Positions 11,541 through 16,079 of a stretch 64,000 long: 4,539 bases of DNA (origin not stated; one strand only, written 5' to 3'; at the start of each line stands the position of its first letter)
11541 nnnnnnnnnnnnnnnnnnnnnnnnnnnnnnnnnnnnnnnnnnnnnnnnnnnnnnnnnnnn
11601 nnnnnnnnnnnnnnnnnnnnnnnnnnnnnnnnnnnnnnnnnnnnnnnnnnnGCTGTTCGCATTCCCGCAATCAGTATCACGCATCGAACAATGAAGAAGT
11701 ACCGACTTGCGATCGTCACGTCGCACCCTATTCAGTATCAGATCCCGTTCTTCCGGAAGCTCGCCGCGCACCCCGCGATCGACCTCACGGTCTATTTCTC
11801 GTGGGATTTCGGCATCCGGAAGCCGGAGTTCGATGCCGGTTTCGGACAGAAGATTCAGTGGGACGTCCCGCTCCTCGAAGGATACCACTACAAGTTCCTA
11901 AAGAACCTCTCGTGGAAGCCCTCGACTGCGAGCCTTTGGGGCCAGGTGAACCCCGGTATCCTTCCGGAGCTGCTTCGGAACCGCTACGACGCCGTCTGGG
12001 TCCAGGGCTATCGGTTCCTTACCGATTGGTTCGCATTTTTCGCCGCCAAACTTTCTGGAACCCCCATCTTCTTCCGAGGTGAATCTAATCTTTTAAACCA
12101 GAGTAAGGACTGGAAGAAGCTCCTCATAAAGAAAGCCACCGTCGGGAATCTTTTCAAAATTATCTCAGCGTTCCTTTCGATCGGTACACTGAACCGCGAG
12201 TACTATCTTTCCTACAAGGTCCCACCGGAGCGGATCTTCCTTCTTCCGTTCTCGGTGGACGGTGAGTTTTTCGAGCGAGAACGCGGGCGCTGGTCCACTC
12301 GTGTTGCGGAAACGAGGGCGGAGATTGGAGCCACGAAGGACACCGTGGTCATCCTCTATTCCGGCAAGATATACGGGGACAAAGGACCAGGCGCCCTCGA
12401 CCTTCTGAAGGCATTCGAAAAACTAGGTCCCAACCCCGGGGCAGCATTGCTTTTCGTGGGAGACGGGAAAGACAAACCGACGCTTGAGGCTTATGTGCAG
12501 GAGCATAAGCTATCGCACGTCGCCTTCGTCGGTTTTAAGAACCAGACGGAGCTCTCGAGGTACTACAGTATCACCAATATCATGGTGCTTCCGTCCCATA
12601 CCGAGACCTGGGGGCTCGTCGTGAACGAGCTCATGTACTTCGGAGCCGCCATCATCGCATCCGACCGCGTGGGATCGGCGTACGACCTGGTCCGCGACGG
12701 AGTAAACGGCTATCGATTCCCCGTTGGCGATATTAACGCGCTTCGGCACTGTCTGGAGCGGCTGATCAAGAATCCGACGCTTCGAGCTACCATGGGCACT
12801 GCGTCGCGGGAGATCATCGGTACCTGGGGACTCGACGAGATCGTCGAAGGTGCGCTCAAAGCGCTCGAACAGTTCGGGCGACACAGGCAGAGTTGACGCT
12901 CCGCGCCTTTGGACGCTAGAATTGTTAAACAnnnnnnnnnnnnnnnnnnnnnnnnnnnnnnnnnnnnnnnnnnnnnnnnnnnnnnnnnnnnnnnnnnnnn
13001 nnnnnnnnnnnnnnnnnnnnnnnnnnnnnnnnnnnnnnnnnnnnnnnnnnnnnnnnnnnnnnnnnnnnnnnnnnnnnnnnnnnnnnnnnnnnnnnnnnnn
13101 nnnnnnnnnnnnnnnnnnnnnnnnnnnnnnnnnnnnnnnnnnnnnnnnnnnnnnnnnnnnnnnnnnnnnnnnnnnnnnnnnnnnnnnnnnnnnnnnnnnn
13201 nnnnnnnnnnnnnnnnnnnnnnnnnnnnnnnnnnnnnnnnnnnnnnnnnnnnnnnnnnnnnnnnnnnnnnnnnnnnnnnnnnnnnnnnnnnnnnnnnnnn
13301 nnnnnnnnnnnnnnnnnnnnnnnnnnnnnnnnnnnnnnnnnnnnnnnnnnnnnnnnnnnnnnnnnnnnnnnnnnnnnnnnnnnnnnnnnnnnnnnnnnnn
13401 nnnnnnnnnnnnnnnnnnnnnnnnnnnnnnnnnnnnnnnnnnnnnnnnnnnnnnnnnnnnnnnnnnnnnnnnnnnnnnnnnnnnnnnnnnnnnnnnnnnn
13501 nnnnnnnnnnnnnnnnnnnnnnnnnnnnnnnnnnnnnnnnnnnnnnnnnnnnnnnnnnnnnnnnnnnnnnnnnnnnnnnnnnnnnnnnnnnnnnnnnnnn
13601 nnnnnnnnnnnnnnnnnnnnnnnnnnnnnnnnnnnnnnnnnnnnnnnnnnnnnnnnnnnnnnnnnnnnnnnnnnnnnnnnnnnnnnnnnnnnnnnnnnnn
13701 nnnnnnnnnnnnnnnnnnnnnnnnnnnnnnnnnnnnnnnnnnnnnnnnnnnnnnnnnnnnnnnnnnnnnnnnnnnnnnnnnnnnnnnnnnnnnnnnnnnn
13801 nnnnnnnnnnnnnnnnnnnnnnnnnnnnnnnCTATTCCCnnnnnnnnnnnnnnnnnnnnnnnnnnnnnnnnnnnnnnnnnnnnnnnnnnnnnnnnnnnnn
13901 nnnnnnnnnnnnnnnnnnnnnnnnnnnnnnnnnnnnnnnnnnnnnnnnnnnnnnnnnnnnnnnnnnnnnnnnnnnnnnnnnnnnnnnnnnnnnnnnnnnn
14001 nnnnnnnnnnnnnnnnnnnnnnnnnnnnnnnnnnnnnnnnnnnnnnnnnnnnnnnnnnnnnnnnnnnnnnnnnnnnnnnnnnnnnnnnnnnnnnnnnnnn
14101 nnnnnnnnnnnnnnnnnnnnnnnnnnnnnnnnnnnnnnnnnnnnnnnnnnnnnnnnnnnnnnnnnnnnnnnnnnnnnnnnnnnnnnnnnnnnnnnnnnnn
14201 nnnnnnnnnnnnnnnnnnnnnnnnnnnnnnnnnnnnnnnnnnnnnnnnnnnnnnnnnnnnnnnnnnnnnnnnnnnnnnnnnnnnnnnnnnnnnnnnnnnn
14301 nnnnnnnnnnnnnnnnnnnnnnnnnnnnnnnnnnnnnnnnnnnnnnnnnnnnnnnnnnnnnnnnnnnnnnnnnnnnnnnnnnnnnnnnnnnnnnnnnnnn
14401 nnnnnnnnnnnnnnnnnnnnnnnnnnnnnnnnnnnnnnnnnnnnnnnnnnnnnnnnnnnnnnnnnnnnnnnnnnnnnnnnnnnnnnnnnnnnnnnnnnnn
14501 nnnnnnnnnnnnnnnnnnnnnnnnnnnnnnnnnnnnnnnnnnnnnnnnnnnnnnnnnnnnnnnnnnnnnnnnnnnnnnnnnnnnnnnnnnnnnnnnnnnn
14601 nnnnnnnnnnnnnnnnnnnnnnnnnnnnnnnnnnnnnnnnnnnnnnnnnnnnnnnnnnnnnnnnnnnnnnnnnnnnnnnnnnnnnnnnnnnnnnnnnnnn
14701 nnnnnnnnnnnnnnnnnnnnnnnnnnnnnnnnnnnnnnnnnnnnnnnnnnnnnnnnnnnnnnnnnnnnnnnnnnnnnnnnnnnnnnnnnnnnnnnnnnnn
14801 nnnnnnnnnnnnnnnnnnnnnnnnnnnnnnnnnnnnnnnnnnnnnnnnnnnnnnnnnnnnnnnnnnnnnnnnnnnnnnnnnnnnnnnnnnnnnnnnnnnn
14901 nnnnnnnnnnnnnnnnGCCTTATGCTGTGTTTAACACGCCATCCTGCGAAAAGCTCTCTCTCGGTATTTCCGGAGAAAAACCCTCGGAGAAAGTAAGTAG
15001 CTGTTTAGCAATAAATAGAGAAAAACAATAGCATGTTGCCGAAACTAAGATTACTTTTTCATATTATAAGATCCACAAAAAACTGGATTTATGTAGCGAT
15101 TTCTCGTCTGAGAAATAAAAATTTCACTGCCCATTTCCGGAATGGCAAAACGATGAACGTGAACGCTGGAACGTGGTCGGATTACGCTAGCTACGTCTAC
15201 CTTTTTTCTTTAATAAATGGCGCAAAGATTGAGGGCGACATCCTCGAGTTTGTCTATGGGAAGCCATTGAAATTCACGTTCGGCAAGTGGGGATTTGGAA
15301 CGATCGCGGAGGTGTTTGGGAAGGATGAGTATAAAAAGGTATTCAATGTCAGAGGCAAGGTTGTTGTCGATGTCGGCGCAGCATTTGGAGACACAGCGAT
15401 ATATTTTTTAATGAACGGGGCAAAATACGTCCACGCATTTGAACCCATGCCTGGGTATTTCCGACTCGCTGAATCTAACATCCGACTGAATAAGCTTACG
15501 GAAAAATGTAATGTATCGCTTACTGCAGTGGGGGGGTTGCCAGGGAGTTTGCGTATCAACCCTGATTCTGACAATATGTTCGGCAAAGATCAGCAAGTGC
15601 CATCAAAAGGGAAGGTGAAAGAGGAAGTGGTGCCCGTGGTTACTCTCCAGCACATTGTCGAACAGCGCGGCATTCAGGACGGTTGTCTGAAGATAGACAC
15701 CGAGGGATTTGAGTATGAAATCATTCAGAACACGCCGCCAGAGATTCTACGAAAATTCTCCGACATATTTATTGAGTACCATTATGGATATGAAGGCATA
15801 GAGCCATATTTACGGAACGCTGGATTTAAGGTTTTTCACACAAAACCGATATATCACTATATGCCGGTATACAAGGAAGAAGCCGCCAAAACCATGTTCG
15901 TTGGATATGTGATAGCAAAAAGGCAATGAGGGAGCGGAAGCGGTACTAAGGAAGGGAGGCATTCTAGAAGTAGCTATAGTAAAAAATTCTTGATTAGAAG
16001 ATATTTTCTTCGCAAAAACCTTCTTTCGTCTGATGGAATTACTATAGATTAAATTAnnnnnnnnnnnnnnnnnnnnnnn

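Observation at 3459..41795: A ~37-kb glycan assembly locus with extreme methyltransferase density: candidate hyper-methylated glycan system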

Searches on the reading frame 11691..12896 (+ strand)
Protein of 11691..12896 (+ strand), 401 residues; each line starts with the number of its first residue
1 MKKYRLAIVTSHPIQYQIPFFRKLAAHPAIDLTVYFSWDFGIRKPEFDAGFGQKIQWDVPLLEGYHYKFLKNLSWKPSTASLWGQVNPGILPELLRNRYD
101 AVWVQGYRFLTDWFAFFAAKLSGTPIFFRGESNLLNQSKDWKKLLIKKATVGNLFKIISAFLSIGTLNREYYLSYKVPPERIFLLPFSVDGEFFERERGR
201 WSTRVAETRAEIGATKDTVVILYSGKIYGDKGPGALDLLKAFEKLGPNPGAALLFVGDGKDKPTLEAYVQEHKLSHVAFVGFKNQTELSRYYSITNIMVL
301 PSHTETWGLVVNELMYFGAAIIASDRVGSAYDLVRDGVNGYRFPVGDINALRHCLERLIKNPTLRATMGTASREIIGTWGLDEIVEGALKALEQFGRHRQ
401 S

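Call 3: search_protein_families(library=pfam, proteins=[window:11691-12896:+], max_evalue=0.01)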
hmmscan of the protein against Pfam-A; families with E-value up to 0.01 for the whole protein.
window:11691-12896:+ (401 aa): 2 families
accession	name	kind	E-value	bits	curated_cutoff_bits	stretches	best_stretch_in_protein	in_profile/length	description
PF00534.26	Glycos_transf_1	-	5.4e-31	107.9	26.4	1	207-374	4-171/172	Glycosyl transferases group 1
PF13692.12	Glyco_trans_1_4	-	2.2e-22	80.3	27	1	220-361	3-142/142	Glycosyl transferases group 1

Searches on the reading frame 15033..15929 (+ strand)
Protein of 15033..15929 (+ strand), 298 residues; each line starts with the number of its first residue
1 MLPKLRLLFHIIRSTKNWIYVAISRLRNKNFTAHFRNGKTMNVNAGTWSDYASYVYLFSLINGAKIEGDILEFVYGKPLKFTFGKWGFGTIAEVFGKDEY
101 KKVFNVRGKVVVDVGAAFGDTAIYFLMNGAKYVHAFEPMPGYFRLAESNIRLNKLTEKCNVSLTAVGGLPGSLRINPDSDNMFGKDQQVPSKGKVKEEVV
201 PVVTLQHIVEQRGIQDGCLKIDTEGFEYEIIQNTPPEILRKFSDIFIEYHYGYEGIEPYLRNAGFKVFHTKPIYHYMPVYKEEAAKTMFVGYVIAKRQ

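Call 4: search_protein_families(library=pfam, proteins=[window:15033-15929:+], max_evalue=0.01)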
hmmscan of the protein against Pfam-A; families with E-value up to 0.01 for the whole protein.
window:15033-15929:+ (298 aa): 2 families
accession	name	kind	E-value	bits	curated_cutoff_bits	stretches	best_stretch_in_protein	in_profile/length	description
PF05050.19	Methyltransf_21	-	8e-16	59.1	22.7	1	113-266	1-172/173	Methyltransferase FkbM domain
PF02475.24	TRM5-TYW2_MTfase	-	0.0023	18.3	28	1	107-161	36-91/164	TRM5/TYW2 methyltransferase domain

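Call 10: search_protein_families(library=ncbifam, proteins=[window:15033-15929:+], max_evalue=0.001)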
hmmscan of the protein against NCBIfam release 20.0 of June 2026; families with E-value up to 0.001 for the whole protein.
window:15033-15929:+ (298 aa): 1 family
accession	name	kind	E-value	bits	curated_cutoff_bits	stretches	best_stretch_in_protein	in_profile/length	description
TIGR01444.1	fkbM_fam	subfamily_domain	6.9e-26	91.4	37.7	1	110-250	1-143/143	FkbM family methyltransferase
